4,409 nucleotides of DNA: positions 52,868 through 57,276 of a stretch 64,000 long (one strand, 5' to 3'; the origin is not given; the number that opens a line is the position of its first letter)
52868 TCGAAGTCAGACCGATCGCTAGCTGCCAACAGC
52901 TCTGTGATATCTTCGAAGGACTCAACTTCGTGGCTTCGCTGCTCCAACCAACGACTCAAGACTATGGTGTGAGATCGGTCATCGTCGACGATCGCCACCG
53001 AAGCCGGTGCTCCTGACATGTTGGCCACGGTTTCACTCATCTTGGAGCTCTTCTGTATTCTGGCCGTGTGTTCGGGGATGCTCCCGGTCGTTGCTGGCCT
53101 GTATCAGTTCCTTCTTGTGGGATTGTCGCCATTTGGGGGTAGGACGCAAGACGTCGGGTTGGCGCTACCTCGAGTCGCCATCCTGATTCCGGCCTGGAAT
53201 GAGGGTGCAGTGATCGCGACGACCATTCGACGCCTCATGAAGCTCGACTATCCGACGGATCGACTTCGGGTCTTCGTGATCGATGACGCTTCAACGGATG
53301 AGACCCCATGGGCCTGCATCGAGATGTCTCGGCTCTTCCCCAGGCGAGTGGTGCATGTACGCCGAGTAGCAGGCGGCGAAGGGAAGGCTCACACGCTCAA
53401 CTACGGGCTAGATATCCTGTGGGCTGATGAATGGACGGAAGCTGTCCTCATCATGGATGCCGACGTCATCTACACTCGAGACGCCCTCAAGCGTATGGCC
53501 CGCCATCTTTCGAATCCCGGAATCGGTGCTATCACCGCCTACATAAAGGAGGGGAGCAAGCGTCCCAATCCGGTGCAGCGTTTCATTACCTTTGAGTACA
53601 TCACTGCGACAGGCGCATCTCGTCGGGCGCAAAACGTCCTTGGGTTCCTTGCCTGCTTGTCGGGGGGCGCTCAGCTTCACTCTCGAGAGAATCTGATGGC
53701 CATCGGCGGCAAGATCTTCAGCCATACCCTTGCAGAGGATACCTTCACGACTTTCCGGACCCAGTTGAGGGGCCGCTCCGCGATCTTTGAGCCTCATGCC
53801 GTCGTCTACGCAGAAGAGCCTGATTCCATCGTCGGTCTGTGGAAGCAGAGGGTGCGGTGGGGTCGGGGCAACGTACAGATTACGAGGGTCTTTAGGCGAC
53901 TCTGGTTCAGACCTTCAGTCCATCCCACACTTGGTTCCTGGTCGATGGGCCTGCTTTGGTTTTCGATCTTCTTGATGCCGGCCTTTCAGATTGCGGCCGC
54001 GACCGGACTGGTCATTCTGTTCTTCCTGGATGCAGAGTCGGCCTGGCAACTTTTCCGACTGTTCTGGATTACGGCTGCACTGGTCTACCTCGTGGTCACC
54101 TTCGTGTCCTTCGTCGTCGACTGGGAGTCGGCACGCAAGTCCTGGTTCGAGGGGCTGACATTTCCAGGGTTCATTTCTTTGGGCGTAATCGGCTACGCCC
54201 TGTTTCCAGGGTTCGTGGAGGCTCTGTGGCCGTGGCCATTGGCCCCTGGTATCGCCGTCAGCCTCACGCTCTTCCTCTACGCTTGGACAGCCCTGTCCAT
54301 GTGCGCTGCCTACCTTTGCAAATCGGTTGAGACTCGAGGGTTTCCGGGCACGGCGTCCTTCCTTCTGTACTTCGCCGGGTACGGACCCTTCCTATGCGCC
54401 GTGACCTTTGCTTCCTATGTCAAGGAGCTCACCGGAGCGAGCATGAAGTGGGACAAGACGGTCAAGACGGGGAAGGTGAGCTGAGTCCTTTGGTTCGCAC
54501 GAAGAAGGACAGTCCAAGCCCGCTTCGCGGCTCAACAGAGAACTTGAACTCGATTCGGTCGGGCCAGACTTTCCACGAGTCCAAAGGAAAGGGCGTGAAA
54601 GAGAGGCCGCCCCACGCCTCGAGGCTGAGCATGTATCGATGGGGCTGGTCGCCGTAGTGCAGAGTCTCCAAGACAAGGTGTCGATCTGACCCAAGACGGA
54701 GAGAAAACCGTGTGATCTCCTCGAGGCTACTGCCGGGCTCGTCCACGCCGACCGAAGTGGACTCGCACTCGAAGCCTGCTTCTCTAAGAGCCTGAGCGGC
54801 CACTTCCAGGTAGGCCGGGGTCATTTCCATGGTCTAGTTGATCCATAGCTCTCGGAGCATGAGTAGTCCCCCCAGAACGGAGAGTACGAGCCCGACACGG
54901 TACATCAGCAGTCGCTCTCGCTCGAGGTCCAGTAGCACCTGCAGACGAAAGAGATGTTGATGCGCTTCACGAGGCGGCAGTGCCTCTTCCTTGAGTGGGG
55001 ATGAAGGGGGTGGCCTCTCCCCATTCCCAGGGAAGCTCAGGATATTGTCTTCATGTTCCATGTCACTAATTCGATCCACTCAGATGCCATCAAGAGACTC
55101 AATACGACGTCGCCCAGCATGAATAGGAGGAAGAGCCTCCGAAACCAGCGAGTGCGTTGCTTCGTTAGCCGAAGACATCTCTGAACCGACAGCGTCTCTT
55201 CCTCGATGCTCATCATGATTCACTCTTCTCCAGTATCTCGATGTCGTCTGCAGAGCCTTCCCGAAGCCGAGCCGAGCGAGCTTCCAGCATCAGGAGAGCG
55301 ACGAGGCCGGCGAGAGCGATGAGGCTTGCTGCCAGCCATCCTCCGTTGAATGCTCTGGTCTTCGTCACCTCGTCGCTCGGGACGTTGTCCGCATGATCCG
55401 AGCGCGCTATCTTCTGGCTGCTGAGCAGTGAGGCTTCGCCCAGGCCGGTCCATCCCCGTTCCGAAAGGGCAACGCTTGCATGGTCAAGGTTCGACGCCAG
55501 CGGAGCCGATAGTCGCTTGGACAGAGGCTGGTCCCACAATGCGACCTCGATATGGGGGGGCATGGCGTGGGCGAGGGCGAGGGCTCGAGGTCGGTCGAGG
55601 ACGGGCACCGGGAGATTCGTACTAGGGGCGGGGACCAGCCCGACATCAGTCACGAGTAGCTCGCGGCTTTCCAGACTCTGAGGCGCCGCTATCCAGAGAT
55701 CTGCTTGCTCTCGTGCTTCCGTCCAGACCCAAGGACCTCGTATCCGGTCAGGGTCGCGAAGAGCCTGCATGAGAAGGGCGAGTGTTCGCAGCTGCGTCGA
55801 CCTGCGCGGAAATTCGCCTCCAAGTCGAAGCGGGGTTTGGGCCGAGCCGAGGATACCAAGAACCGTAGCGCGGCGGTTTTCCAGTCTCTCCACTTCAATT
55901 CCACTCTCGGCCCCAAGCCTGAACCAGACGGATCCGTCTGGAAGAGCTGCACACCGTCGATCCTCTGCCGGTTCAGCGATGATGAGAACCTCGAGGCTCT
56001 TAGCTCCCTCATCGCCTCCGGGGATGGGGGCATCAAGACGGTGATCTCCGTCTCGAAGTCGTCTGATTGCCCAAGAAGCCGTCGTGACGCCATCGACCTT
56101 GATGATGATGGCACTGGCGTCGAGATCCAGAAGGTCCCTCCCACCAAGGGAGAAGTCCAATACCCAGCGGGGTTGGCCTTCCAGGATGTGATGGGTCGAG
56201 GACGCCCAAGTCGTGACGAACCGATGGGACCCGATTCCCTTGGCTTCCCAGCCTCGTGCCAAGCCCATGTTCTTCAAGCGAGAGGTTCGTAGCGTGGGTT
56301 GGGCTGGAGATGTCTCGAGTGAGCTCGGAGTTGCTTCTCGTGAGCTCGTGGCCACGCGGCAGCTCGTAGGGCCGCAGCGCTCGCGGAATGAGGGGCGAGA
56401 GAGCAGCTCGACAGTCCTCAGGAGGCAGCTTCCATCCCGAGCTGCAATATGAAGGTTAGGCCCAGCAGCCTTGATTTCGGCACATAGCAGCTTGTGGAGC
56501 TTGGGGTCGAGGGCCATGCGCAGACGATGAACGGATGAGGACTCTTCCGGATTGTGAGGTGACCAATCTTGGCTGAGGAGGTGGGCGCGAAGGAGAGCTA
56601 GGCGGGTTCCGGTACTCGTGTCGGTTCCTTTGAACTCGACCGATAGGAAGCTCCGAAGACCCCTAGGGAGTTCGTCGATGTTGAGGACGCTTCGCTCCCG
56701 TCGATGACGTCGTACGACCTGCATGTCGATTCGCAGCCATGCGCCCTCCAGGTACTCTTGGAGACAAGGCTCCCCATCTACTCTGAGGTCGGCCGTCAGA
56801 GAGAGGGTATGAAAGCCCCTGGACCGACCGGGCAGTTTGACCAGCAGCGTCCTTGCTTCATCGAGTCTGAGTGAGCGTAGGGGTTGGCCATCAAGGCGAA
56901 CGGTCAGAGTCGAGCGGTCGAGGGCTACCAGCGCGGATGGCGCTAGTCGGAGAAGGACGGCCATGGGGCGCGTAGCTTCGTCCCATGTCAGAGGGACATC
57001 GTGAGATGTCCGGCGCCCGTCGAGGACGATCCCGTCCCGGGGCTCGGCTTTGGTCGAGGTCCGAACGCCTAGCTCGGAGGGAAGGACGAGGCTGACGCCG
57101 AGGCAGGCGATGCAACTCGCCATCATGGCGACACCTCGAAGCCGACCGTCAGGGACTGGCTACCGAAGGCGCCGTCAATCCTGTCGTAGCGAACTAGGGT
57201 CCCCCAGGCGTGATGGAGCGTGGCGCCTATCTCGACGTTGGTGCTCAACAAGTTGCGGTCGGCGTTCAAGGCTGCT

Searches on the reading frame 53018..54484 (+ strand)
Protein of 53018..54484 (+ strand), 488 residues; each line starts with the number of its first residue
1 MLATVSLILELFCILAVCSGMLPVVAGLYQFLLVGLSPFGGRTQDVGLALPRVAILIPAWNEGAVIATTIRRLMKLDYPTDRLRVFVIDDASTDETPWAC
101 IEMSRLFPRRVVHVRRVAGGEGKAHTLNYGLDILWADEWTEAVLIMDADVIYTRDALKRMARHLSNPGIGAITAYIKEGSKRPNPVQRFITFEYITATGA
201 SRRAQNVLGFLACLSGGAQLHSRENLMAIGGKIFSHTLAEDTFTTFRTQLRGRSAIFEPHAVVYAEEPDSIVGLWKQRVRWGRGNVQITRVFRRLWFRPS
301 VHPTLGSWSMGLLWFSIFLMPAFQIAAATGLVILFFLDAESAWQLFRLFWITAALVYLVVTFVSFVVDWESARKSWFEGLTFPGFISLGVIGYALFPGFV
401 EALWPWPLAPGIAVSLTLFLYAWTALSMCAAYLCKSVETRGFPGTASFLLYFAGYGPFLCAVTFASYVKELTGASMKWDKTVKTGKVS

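Call 3: search_protein_families(library=pfam, proteins=[window:53018-54484:+], max_evalue=0.01)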
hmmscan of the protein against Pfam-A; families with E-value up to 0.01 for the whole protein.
window:53018-54484:+ (488 aa): 5 families
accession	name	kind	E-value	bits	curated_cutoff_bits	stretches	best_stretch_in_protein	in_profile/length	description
PF13641.12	Glyco_tranf_2_3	-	1.2e-25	91.4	27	1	51-284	1-230/230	Glycosyltransferase like family 2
PF00535.33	Glycos_transf_2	-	6.3e-17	62.5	23.3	1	55-205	2-143/168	Glycosyl transferase family 2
PF13632.12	Glyco_trans_2_3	-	1.1e-14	55.2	27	1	143-357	2-190/198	Glycosyl transferase family group 2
PF13506.12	Glyco_transf_21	-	3.8e-13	49.7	21.7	1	135-283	26-174/174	Glycosyl transferase family 21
PF03142.21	Chitin_synth_2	-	0.00066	18.9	27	0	139-217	201-280/527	Chitin synthase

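Call 4: search_protein_families(library=ncbifam, proteins=[window:53018-54484:+], max_evalue=0.01)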
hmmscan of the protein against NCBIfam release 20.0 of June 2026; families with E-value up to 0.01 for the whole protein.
window:53018-54484:+ (488 aa): 23 families
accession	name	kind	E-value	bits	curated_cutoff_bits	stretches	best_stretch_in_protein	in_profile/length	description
TIGR03937.1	PgaC_IcaA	equivalog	9.3e-36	123.6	422.3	1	23-368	16-354/407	poly-beta-1,6-N-acetyl-D-glucosamine synthase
TIGR03111.1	glyc2_xrt_Gpos1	hypoth_equivalog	1.9e-22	79.7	363.95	1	21-294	19-295/439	TIGR03111 family XrtG-associated glycosyltransferase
TIGR03965.1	mycofact_glyco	equivalog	6.6e-21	74.7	280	1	50-290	73-305/467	mycofactocin biosynthesis glycosyltransferase MftF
TIGR03030.1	CelA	equivalog_domain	3.7e-18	64.9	699.1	1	49-291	129-383/714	UDP-forming cellulose synthase catalytic subunit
NF053846.1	glyco_with_XrtP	equivalog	1.5e-15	56.8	520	1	55-371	45-386/440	XrtP-associated glycosyltransferase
NF041865.1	EpsU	equivalog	5.8e-15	55.2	700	1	16-292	3-272/394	exopolysaccharide biosynthesis GT2 family glycosyltransferase EpsU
TIGR04242.1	nodulat_NodC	equivalog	6.5e-15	55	550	1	49-289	46-288/395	chitooligosaccharide synthase NodC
NF008558.0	PRK11498.1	equivalog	9.1e-14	50.3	992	1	50-292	272-508/872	UDP-forming cellulose synthase catalytic subunit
TIGR03469.1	HpnB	hypoth_equivalog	3e-12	46.2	379.25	1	48-169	41-165/386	hopene-associated glycosyltransferase HpnB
NF041875.1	EPS_EpsD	equivalog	1.4e-10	41.1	370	1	54-286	2-228/325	exopolysaccharide biosynthesis glycosyltransferase EpsD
TIGR03472.1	HpnI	equivalog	4.8e-10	38.8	310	1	11-369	6-357/373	bacteriohopanetetrol glucosamine biosynthesis glycosyltransferase HpnI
NF003962.0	PRK05454.2-5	equivalog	3.8e-09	35.7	328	1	3-173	89-266/641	glucans biosynthesis glucosyltransferase MdoH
NF011307.0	PRK14716.1-5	equivalog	4.2e-06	25.9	431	1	43-166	54-181/464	glycosyl transferase family protein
TIGR04182.1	glyco_TIGR04182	equivalog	2.2e-05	24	325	1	53-164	2-97/293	S-layer glycoprotein N-glycosyltransferase AglJ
NF047683.1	TeichurnBiosyTuaG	equivalog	0.00047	19.9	400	1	51-162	6-109/252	teichuronic acid biosynthesis protein TuaG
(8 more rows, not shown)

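Call 16: search_solved_structures(query=window:53018-54484:+, max_evalue=0.001)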
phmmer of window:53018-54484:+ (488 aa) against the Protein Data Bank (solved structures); distinct sequences matched with E-value up to 0.001: 15.
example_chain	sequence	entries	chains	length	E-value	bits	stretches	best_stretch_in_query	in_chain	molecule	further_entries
6yv7_B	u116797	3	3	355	7.8e-18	67.5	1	50-349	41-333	Glycosyl transferase, family 2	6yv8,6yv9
6yv7_A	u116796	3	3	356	7.9e-18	67.4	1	50-349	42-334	Glycosyl transferase, family 2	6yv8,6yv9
7lby_A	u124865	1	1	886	1.5e-09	40.1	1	5-293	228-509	Cellulose synthase catalytic subunit [UDP-forming]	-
9b8v_E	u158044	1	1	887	1.5e-09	40.1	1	5-293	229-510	Cellulose synthase catalytic subunit [UDP-forming]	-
9fmv_A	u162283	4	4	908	1.6e-09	40.1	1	5-293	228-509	Cellulose synthase catalytic subunit [UDP-forming]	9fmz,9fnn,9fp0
4p00_A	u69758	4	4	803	2.1e-07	33.1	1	49-336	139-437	Cellulose Synthase A subunit | Cellulose Synthase subunit A | Putative cellulose synthase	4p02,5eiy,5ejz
4hg6_A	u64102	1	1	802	2.1e-07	33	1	49-336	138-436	Cellulose Synthase Subunit A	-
5ej1_A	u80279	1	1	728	2.4e-07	32.8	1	49-336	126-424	Putative cellulose synthase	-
7sp7_A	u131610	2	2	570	1.1e-05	27.4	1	121-284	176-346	Hyaluronan synthase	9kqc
8snc_A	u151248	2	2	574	1.1e-05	27.4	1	121-284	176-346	Hyaluronan synthase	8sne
7sp6_A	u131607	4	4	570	2.9e-05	26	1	121-284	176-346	Hyaluronan synthase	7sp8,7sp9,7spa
8snd_A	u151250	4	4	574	2.9e-05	26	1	121-284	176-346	Hyaluronan synthase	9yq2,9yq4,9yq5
5tze_C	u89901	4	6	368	5.5e-05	25.1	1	53-165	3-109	Glycosyl transferase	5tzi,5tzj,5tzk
6p61_A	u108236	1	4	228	6.3e-05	24.9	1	50-172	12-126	Glycosyltransferase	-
5tz8_A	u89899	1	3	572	0.00012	24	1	53-164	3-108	Glycosyl transferase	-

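Call 55: find_homologous_proteins(query=window:53018-54484:+, max_evalue=1e-20)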
Query window:53018-54484:+ (488 aa): 2078 proteins with E <= 1e-20 among 8000 candidates; the best 120 are listed.
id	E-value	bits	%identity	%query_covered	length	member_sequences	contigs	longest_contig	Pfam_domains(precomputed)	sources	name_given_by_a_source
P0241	5.1e-298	1007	100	90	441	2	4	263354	PF13632.13,PF13506.14,PF13641.13,PF00535.33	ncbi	ncbi:MAG: glycosyltransferase family 2 protein [Myxococcota bacterium]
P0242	5.3e-234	795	72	98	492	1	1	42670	PF13632.13,PF13506.14,PF13641.13,PF00535.33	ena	-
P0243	1.2e-217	741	68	97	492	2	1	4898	PF13632.13,PF13506.14,PF13641.13,PF00535.33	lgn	-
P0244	1.1e-215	735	69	98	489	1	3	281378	PF13632.13,PF13506.14,PF13641.13,PF00535.33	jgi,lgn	-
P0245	1.1e-215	735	67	97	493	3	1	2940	PF13632.13,PF13506.14,PF13641.13,PF00535.33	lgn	-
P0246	2.2e-215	734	68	97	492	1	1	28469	PF13632.13,PF13506.14,PF13641.13,PF03142.22,PF00535.33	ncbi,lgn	-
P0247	4.3e-215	733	67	97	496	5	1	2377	PF13632.13,PF13506.14,PF13641.13,PF03142.22,PF00535.33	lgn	-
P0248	8.9e-215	732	68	98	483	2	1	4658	PF13632.13,PF13506.14,PF13641.13,PF03142.22,PF00535.33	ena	-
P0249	7.3e-214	729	68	98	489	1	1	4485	PF13632.13,PF13506.14,PF13641.13,PF03142.22,PF00535.33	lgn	-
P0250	1.5e-213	728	66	97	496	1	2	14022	PF13632.13,PF13506.14,PF13641.13,PF03142.22,PF00535.33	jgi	jgi:cellulose synthase/poly-beta-1,6-N-acetylglucosamine synthase-like glycosyltransferase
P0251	5.8e-213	726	68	97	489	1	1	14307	PF13632.13,PF13506.14,PF13641.13,PF03142.22,PF00535.33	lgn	-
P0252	4.9e-212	723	65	98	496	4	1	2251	PF13632.13,PF13506.14,PF13641.13,PF03142.22,PF00535.33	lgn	-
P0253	1.2e-211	722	68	98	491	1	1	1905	PF13632.13,PF13506.14,PF13641.13,PF03142.22,PF00535.33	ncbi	-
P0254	1.4e-211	721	68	97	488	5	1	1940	PF13632.13,PF13506.14,PF13641.13,PF03142.22,PF00535.33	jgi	jgi:cellulose synthase/poly-beta-1,6-N-acetylglucosamine synthase-like glycosyltransferase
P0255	3.0e-211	720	68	98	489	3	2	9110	PF13632.13,PF13506.14,PF13641.13,PF00535.33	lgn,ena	-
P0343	2.1e-197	675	63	98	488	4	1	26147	PF13632.13,PF13506.14,PF13641.13,PF03142.22,PF00535.33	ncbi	ncbi:MAG: glycosyltransferase family 2 protein [Acidobacteriota bacterium]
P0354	8.5e-194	663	63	100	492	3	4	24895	PF13632.13,PF13506.14,PF13641.13,PF03142.22,PF00535.33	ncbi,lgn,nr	ncbi:MAG: glycosyltransferase family 2 protein [Xanthomonadales bacterium]|nr:glycosyltransferase fa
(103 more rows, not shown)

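Call 57: find_encoding_contigs(protein=P0343, flank=10000, max_places=1)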
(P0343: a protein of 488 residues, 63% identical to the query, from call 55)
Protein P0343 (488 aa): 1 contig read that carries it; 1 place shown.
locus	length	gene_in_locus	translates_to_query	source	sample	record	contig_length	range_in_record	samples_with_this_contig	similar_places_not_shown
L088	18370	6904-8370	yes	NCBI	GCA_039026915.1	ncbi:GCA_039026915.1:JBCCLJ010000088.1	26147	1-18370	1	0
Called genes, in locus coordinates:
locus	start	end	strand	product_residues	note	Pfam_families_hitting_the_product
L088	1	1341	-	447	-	PF07969:Amidohydro_3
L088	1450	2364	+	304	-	PF00378:ECH_1, PF16113:ECH_2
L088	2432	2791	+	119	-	PF14489:QueF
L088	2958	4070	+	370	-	PF08495:FIST, PF10442:FIST_C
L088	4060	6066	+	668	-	PF00989:PAS, PF08448:PAS_4, PF13188:PAS_8 (weak), PF00989:PAS, PF08448:PAS_4, PF13426:PAS_9, PF00512:HisKA, PF02518:HATPase_c, +3 more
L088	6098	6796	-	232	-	PF00072:Response_reg, PF00486:Trans_reg_C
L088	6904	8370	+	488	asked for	PF13506:Glyco_transf_21, PF03142:Chitin_synth_2 (faint), PF00535:Glycos_transf_2, PF13641:Glyco_tranf_2_3, PF13632:Glyco_trans_2_3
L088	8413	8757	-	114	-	-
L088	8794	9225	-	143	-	-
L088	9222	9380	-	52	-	-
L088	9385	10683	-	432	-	PF13431:TPR_17 (faint), PF00515:TPR_1 (faint), PF07719:TPR_2 (faint), PF13174:TPR_6 (faint), PF13432:TPR_16 (weak), PF14559:TPR_19, PF23914:TPR_CcmH_CycH (weak), PF13432:TPR_16 (weak), +4 more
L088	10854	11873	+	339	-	PF21360:PylC-like_N, PF02655:ATP-grasp_3, PF13535:ATP-grasp_4 (faint), PF15632:ATPgrasp_Ter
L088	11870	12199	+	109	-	PF01627:Hpt (weak)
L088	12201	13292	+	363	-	PF00072:Response_reg, PF02585:PIG-L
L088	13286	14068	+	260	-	PF02811:PHP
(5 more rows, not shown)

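Call 58: find_encoding_contigs(protein=P0354, flank=10000, max_places=1)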
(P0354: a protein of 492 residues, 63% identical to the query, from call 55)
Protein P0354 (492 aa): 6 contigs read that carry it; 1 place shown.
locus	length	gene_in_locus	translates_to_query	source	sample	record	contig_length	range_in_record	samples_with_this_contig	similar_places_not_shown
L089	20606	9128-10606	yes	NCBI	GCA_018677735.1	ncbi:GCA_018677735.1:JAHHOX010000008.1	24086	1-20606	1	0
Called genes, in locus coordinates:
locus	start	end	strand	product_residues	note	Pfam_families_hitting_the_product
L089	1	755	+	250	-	PF01223:Endonuclease_NS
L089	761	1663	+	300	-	PF12146:Hydrolase_4, PF00561:Abhydrolase_1, PF12697:Abhydrolase_6 (weak), PF00326:Peptidase_S9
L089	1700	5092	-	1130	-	PF00211:Guanylate_cyc (weak), PF13191:AAA_16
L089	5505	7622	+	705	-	PF07732:Cu-oxidase_3, PF07731:Cu-oxidase_2, PF00041:fn3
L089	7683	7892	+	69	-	PF09855:Zn_ribbon_13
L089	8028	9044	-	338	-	PF01933:CofD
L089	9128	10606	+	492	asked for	PF13506:Glyco_transf_21, PF03142:Chitin_synth_2 (faint), PF00535:Glycos_transf_2, PF13641:Glyco_tranf_2_3, PF13632:Glyco_trans_2_3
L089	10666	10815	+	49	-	-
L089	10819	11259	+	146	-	-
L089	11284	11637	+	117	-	-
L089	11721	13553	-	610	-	PF13522:GATase_6, PF13537:GATase_7, PF01380:SIS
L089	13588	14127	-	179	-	PF01451:LMWPc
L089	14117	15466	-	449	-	PF13428:TPR_14 (faint), PF07719:TPR_2 (faint), PF13432:TPR_16 (faint), PF14559:TPR_19 (faint), PF24575:TPR_Slam (faint)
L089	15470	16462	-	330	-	PF21360:PylC-like_N, PF02655:ATP-grasp_3, PF02786:CPSase_L_D2 (faint), PF07478:Dala_Dala_lig_C (faint), PF13535:ATP-grasp_4, PF15632:ATPgrasp_Ter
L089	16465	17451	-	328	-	PF00072:Response_reg, PF02585:PIG-L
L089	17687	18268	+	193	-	PF07700:HNOB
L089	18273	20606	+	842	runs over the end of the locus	PF13185:GAF_2, PF00989:PAS, PF08448:PAS_4, PF13426:PAS_9, PF24820:Diguanyl_cycl_sensor, PF00512:HisKA, PF02518:HATPase_c, PF00072:Response_reg, +2 more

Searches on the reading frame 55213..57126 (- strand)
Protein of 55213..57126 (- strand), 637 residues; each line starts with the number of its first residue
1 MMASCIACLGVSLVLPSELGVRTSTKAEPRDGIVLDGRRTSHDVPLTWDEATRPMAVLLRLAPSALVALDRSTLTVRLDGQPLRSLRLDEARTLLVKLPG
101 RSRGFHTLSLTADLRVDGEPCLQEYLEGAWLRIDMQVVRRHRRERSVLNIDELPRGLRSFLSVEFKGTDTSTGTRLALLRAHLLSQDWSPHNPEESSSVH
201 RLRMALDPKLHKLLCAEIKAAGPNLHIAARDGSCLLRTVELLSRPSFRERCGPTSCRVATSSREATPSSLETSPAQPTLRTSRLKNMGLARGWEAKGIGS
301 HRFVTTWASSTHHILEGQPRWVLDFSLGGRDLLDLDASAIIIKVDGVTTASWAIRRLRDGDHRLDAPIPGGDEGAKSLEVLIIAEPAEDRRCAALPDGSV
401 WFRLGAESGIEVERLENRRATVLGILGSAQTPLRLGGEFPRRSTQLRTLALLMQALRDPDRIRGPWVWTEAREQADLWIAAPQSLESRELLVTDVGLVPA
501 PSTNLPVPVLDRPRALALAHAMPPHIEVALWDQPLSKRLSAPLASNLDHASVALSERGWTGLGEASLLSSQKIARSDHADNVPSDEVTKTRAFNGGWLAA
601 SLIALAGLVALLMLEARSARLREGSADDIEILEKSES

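Call 3: search_protein_families(library=pfam, proteins=[window:55213-57126:-], max_evalue=0.01)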
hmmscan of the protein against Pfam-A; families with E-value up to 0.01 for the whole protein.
window:55213-57126:- (637 aa): 0 families

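Call 4: search_protein_families(library=ncbifam, proteins=[window:55213-57126:-], max_evalue=0.01)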
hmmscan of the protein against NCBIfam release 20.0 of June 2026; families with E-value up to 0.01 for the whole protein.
window:55213-57126:- (637 aa): 0 families

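Call 12: search_protein_families(library=pfam, proteins=[window:55213-57126:-], max_evalue=10)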
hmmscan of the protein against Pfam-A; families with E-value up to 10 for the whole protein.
window:55213-57126:- (637 aa): 1 family
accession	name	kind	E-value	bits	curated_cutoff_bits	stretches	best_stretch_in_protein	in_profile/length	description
PF03170.19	BcsB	-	0.025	13.4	21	1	30-133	14-124/606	Bacterial cellulose synthase subunit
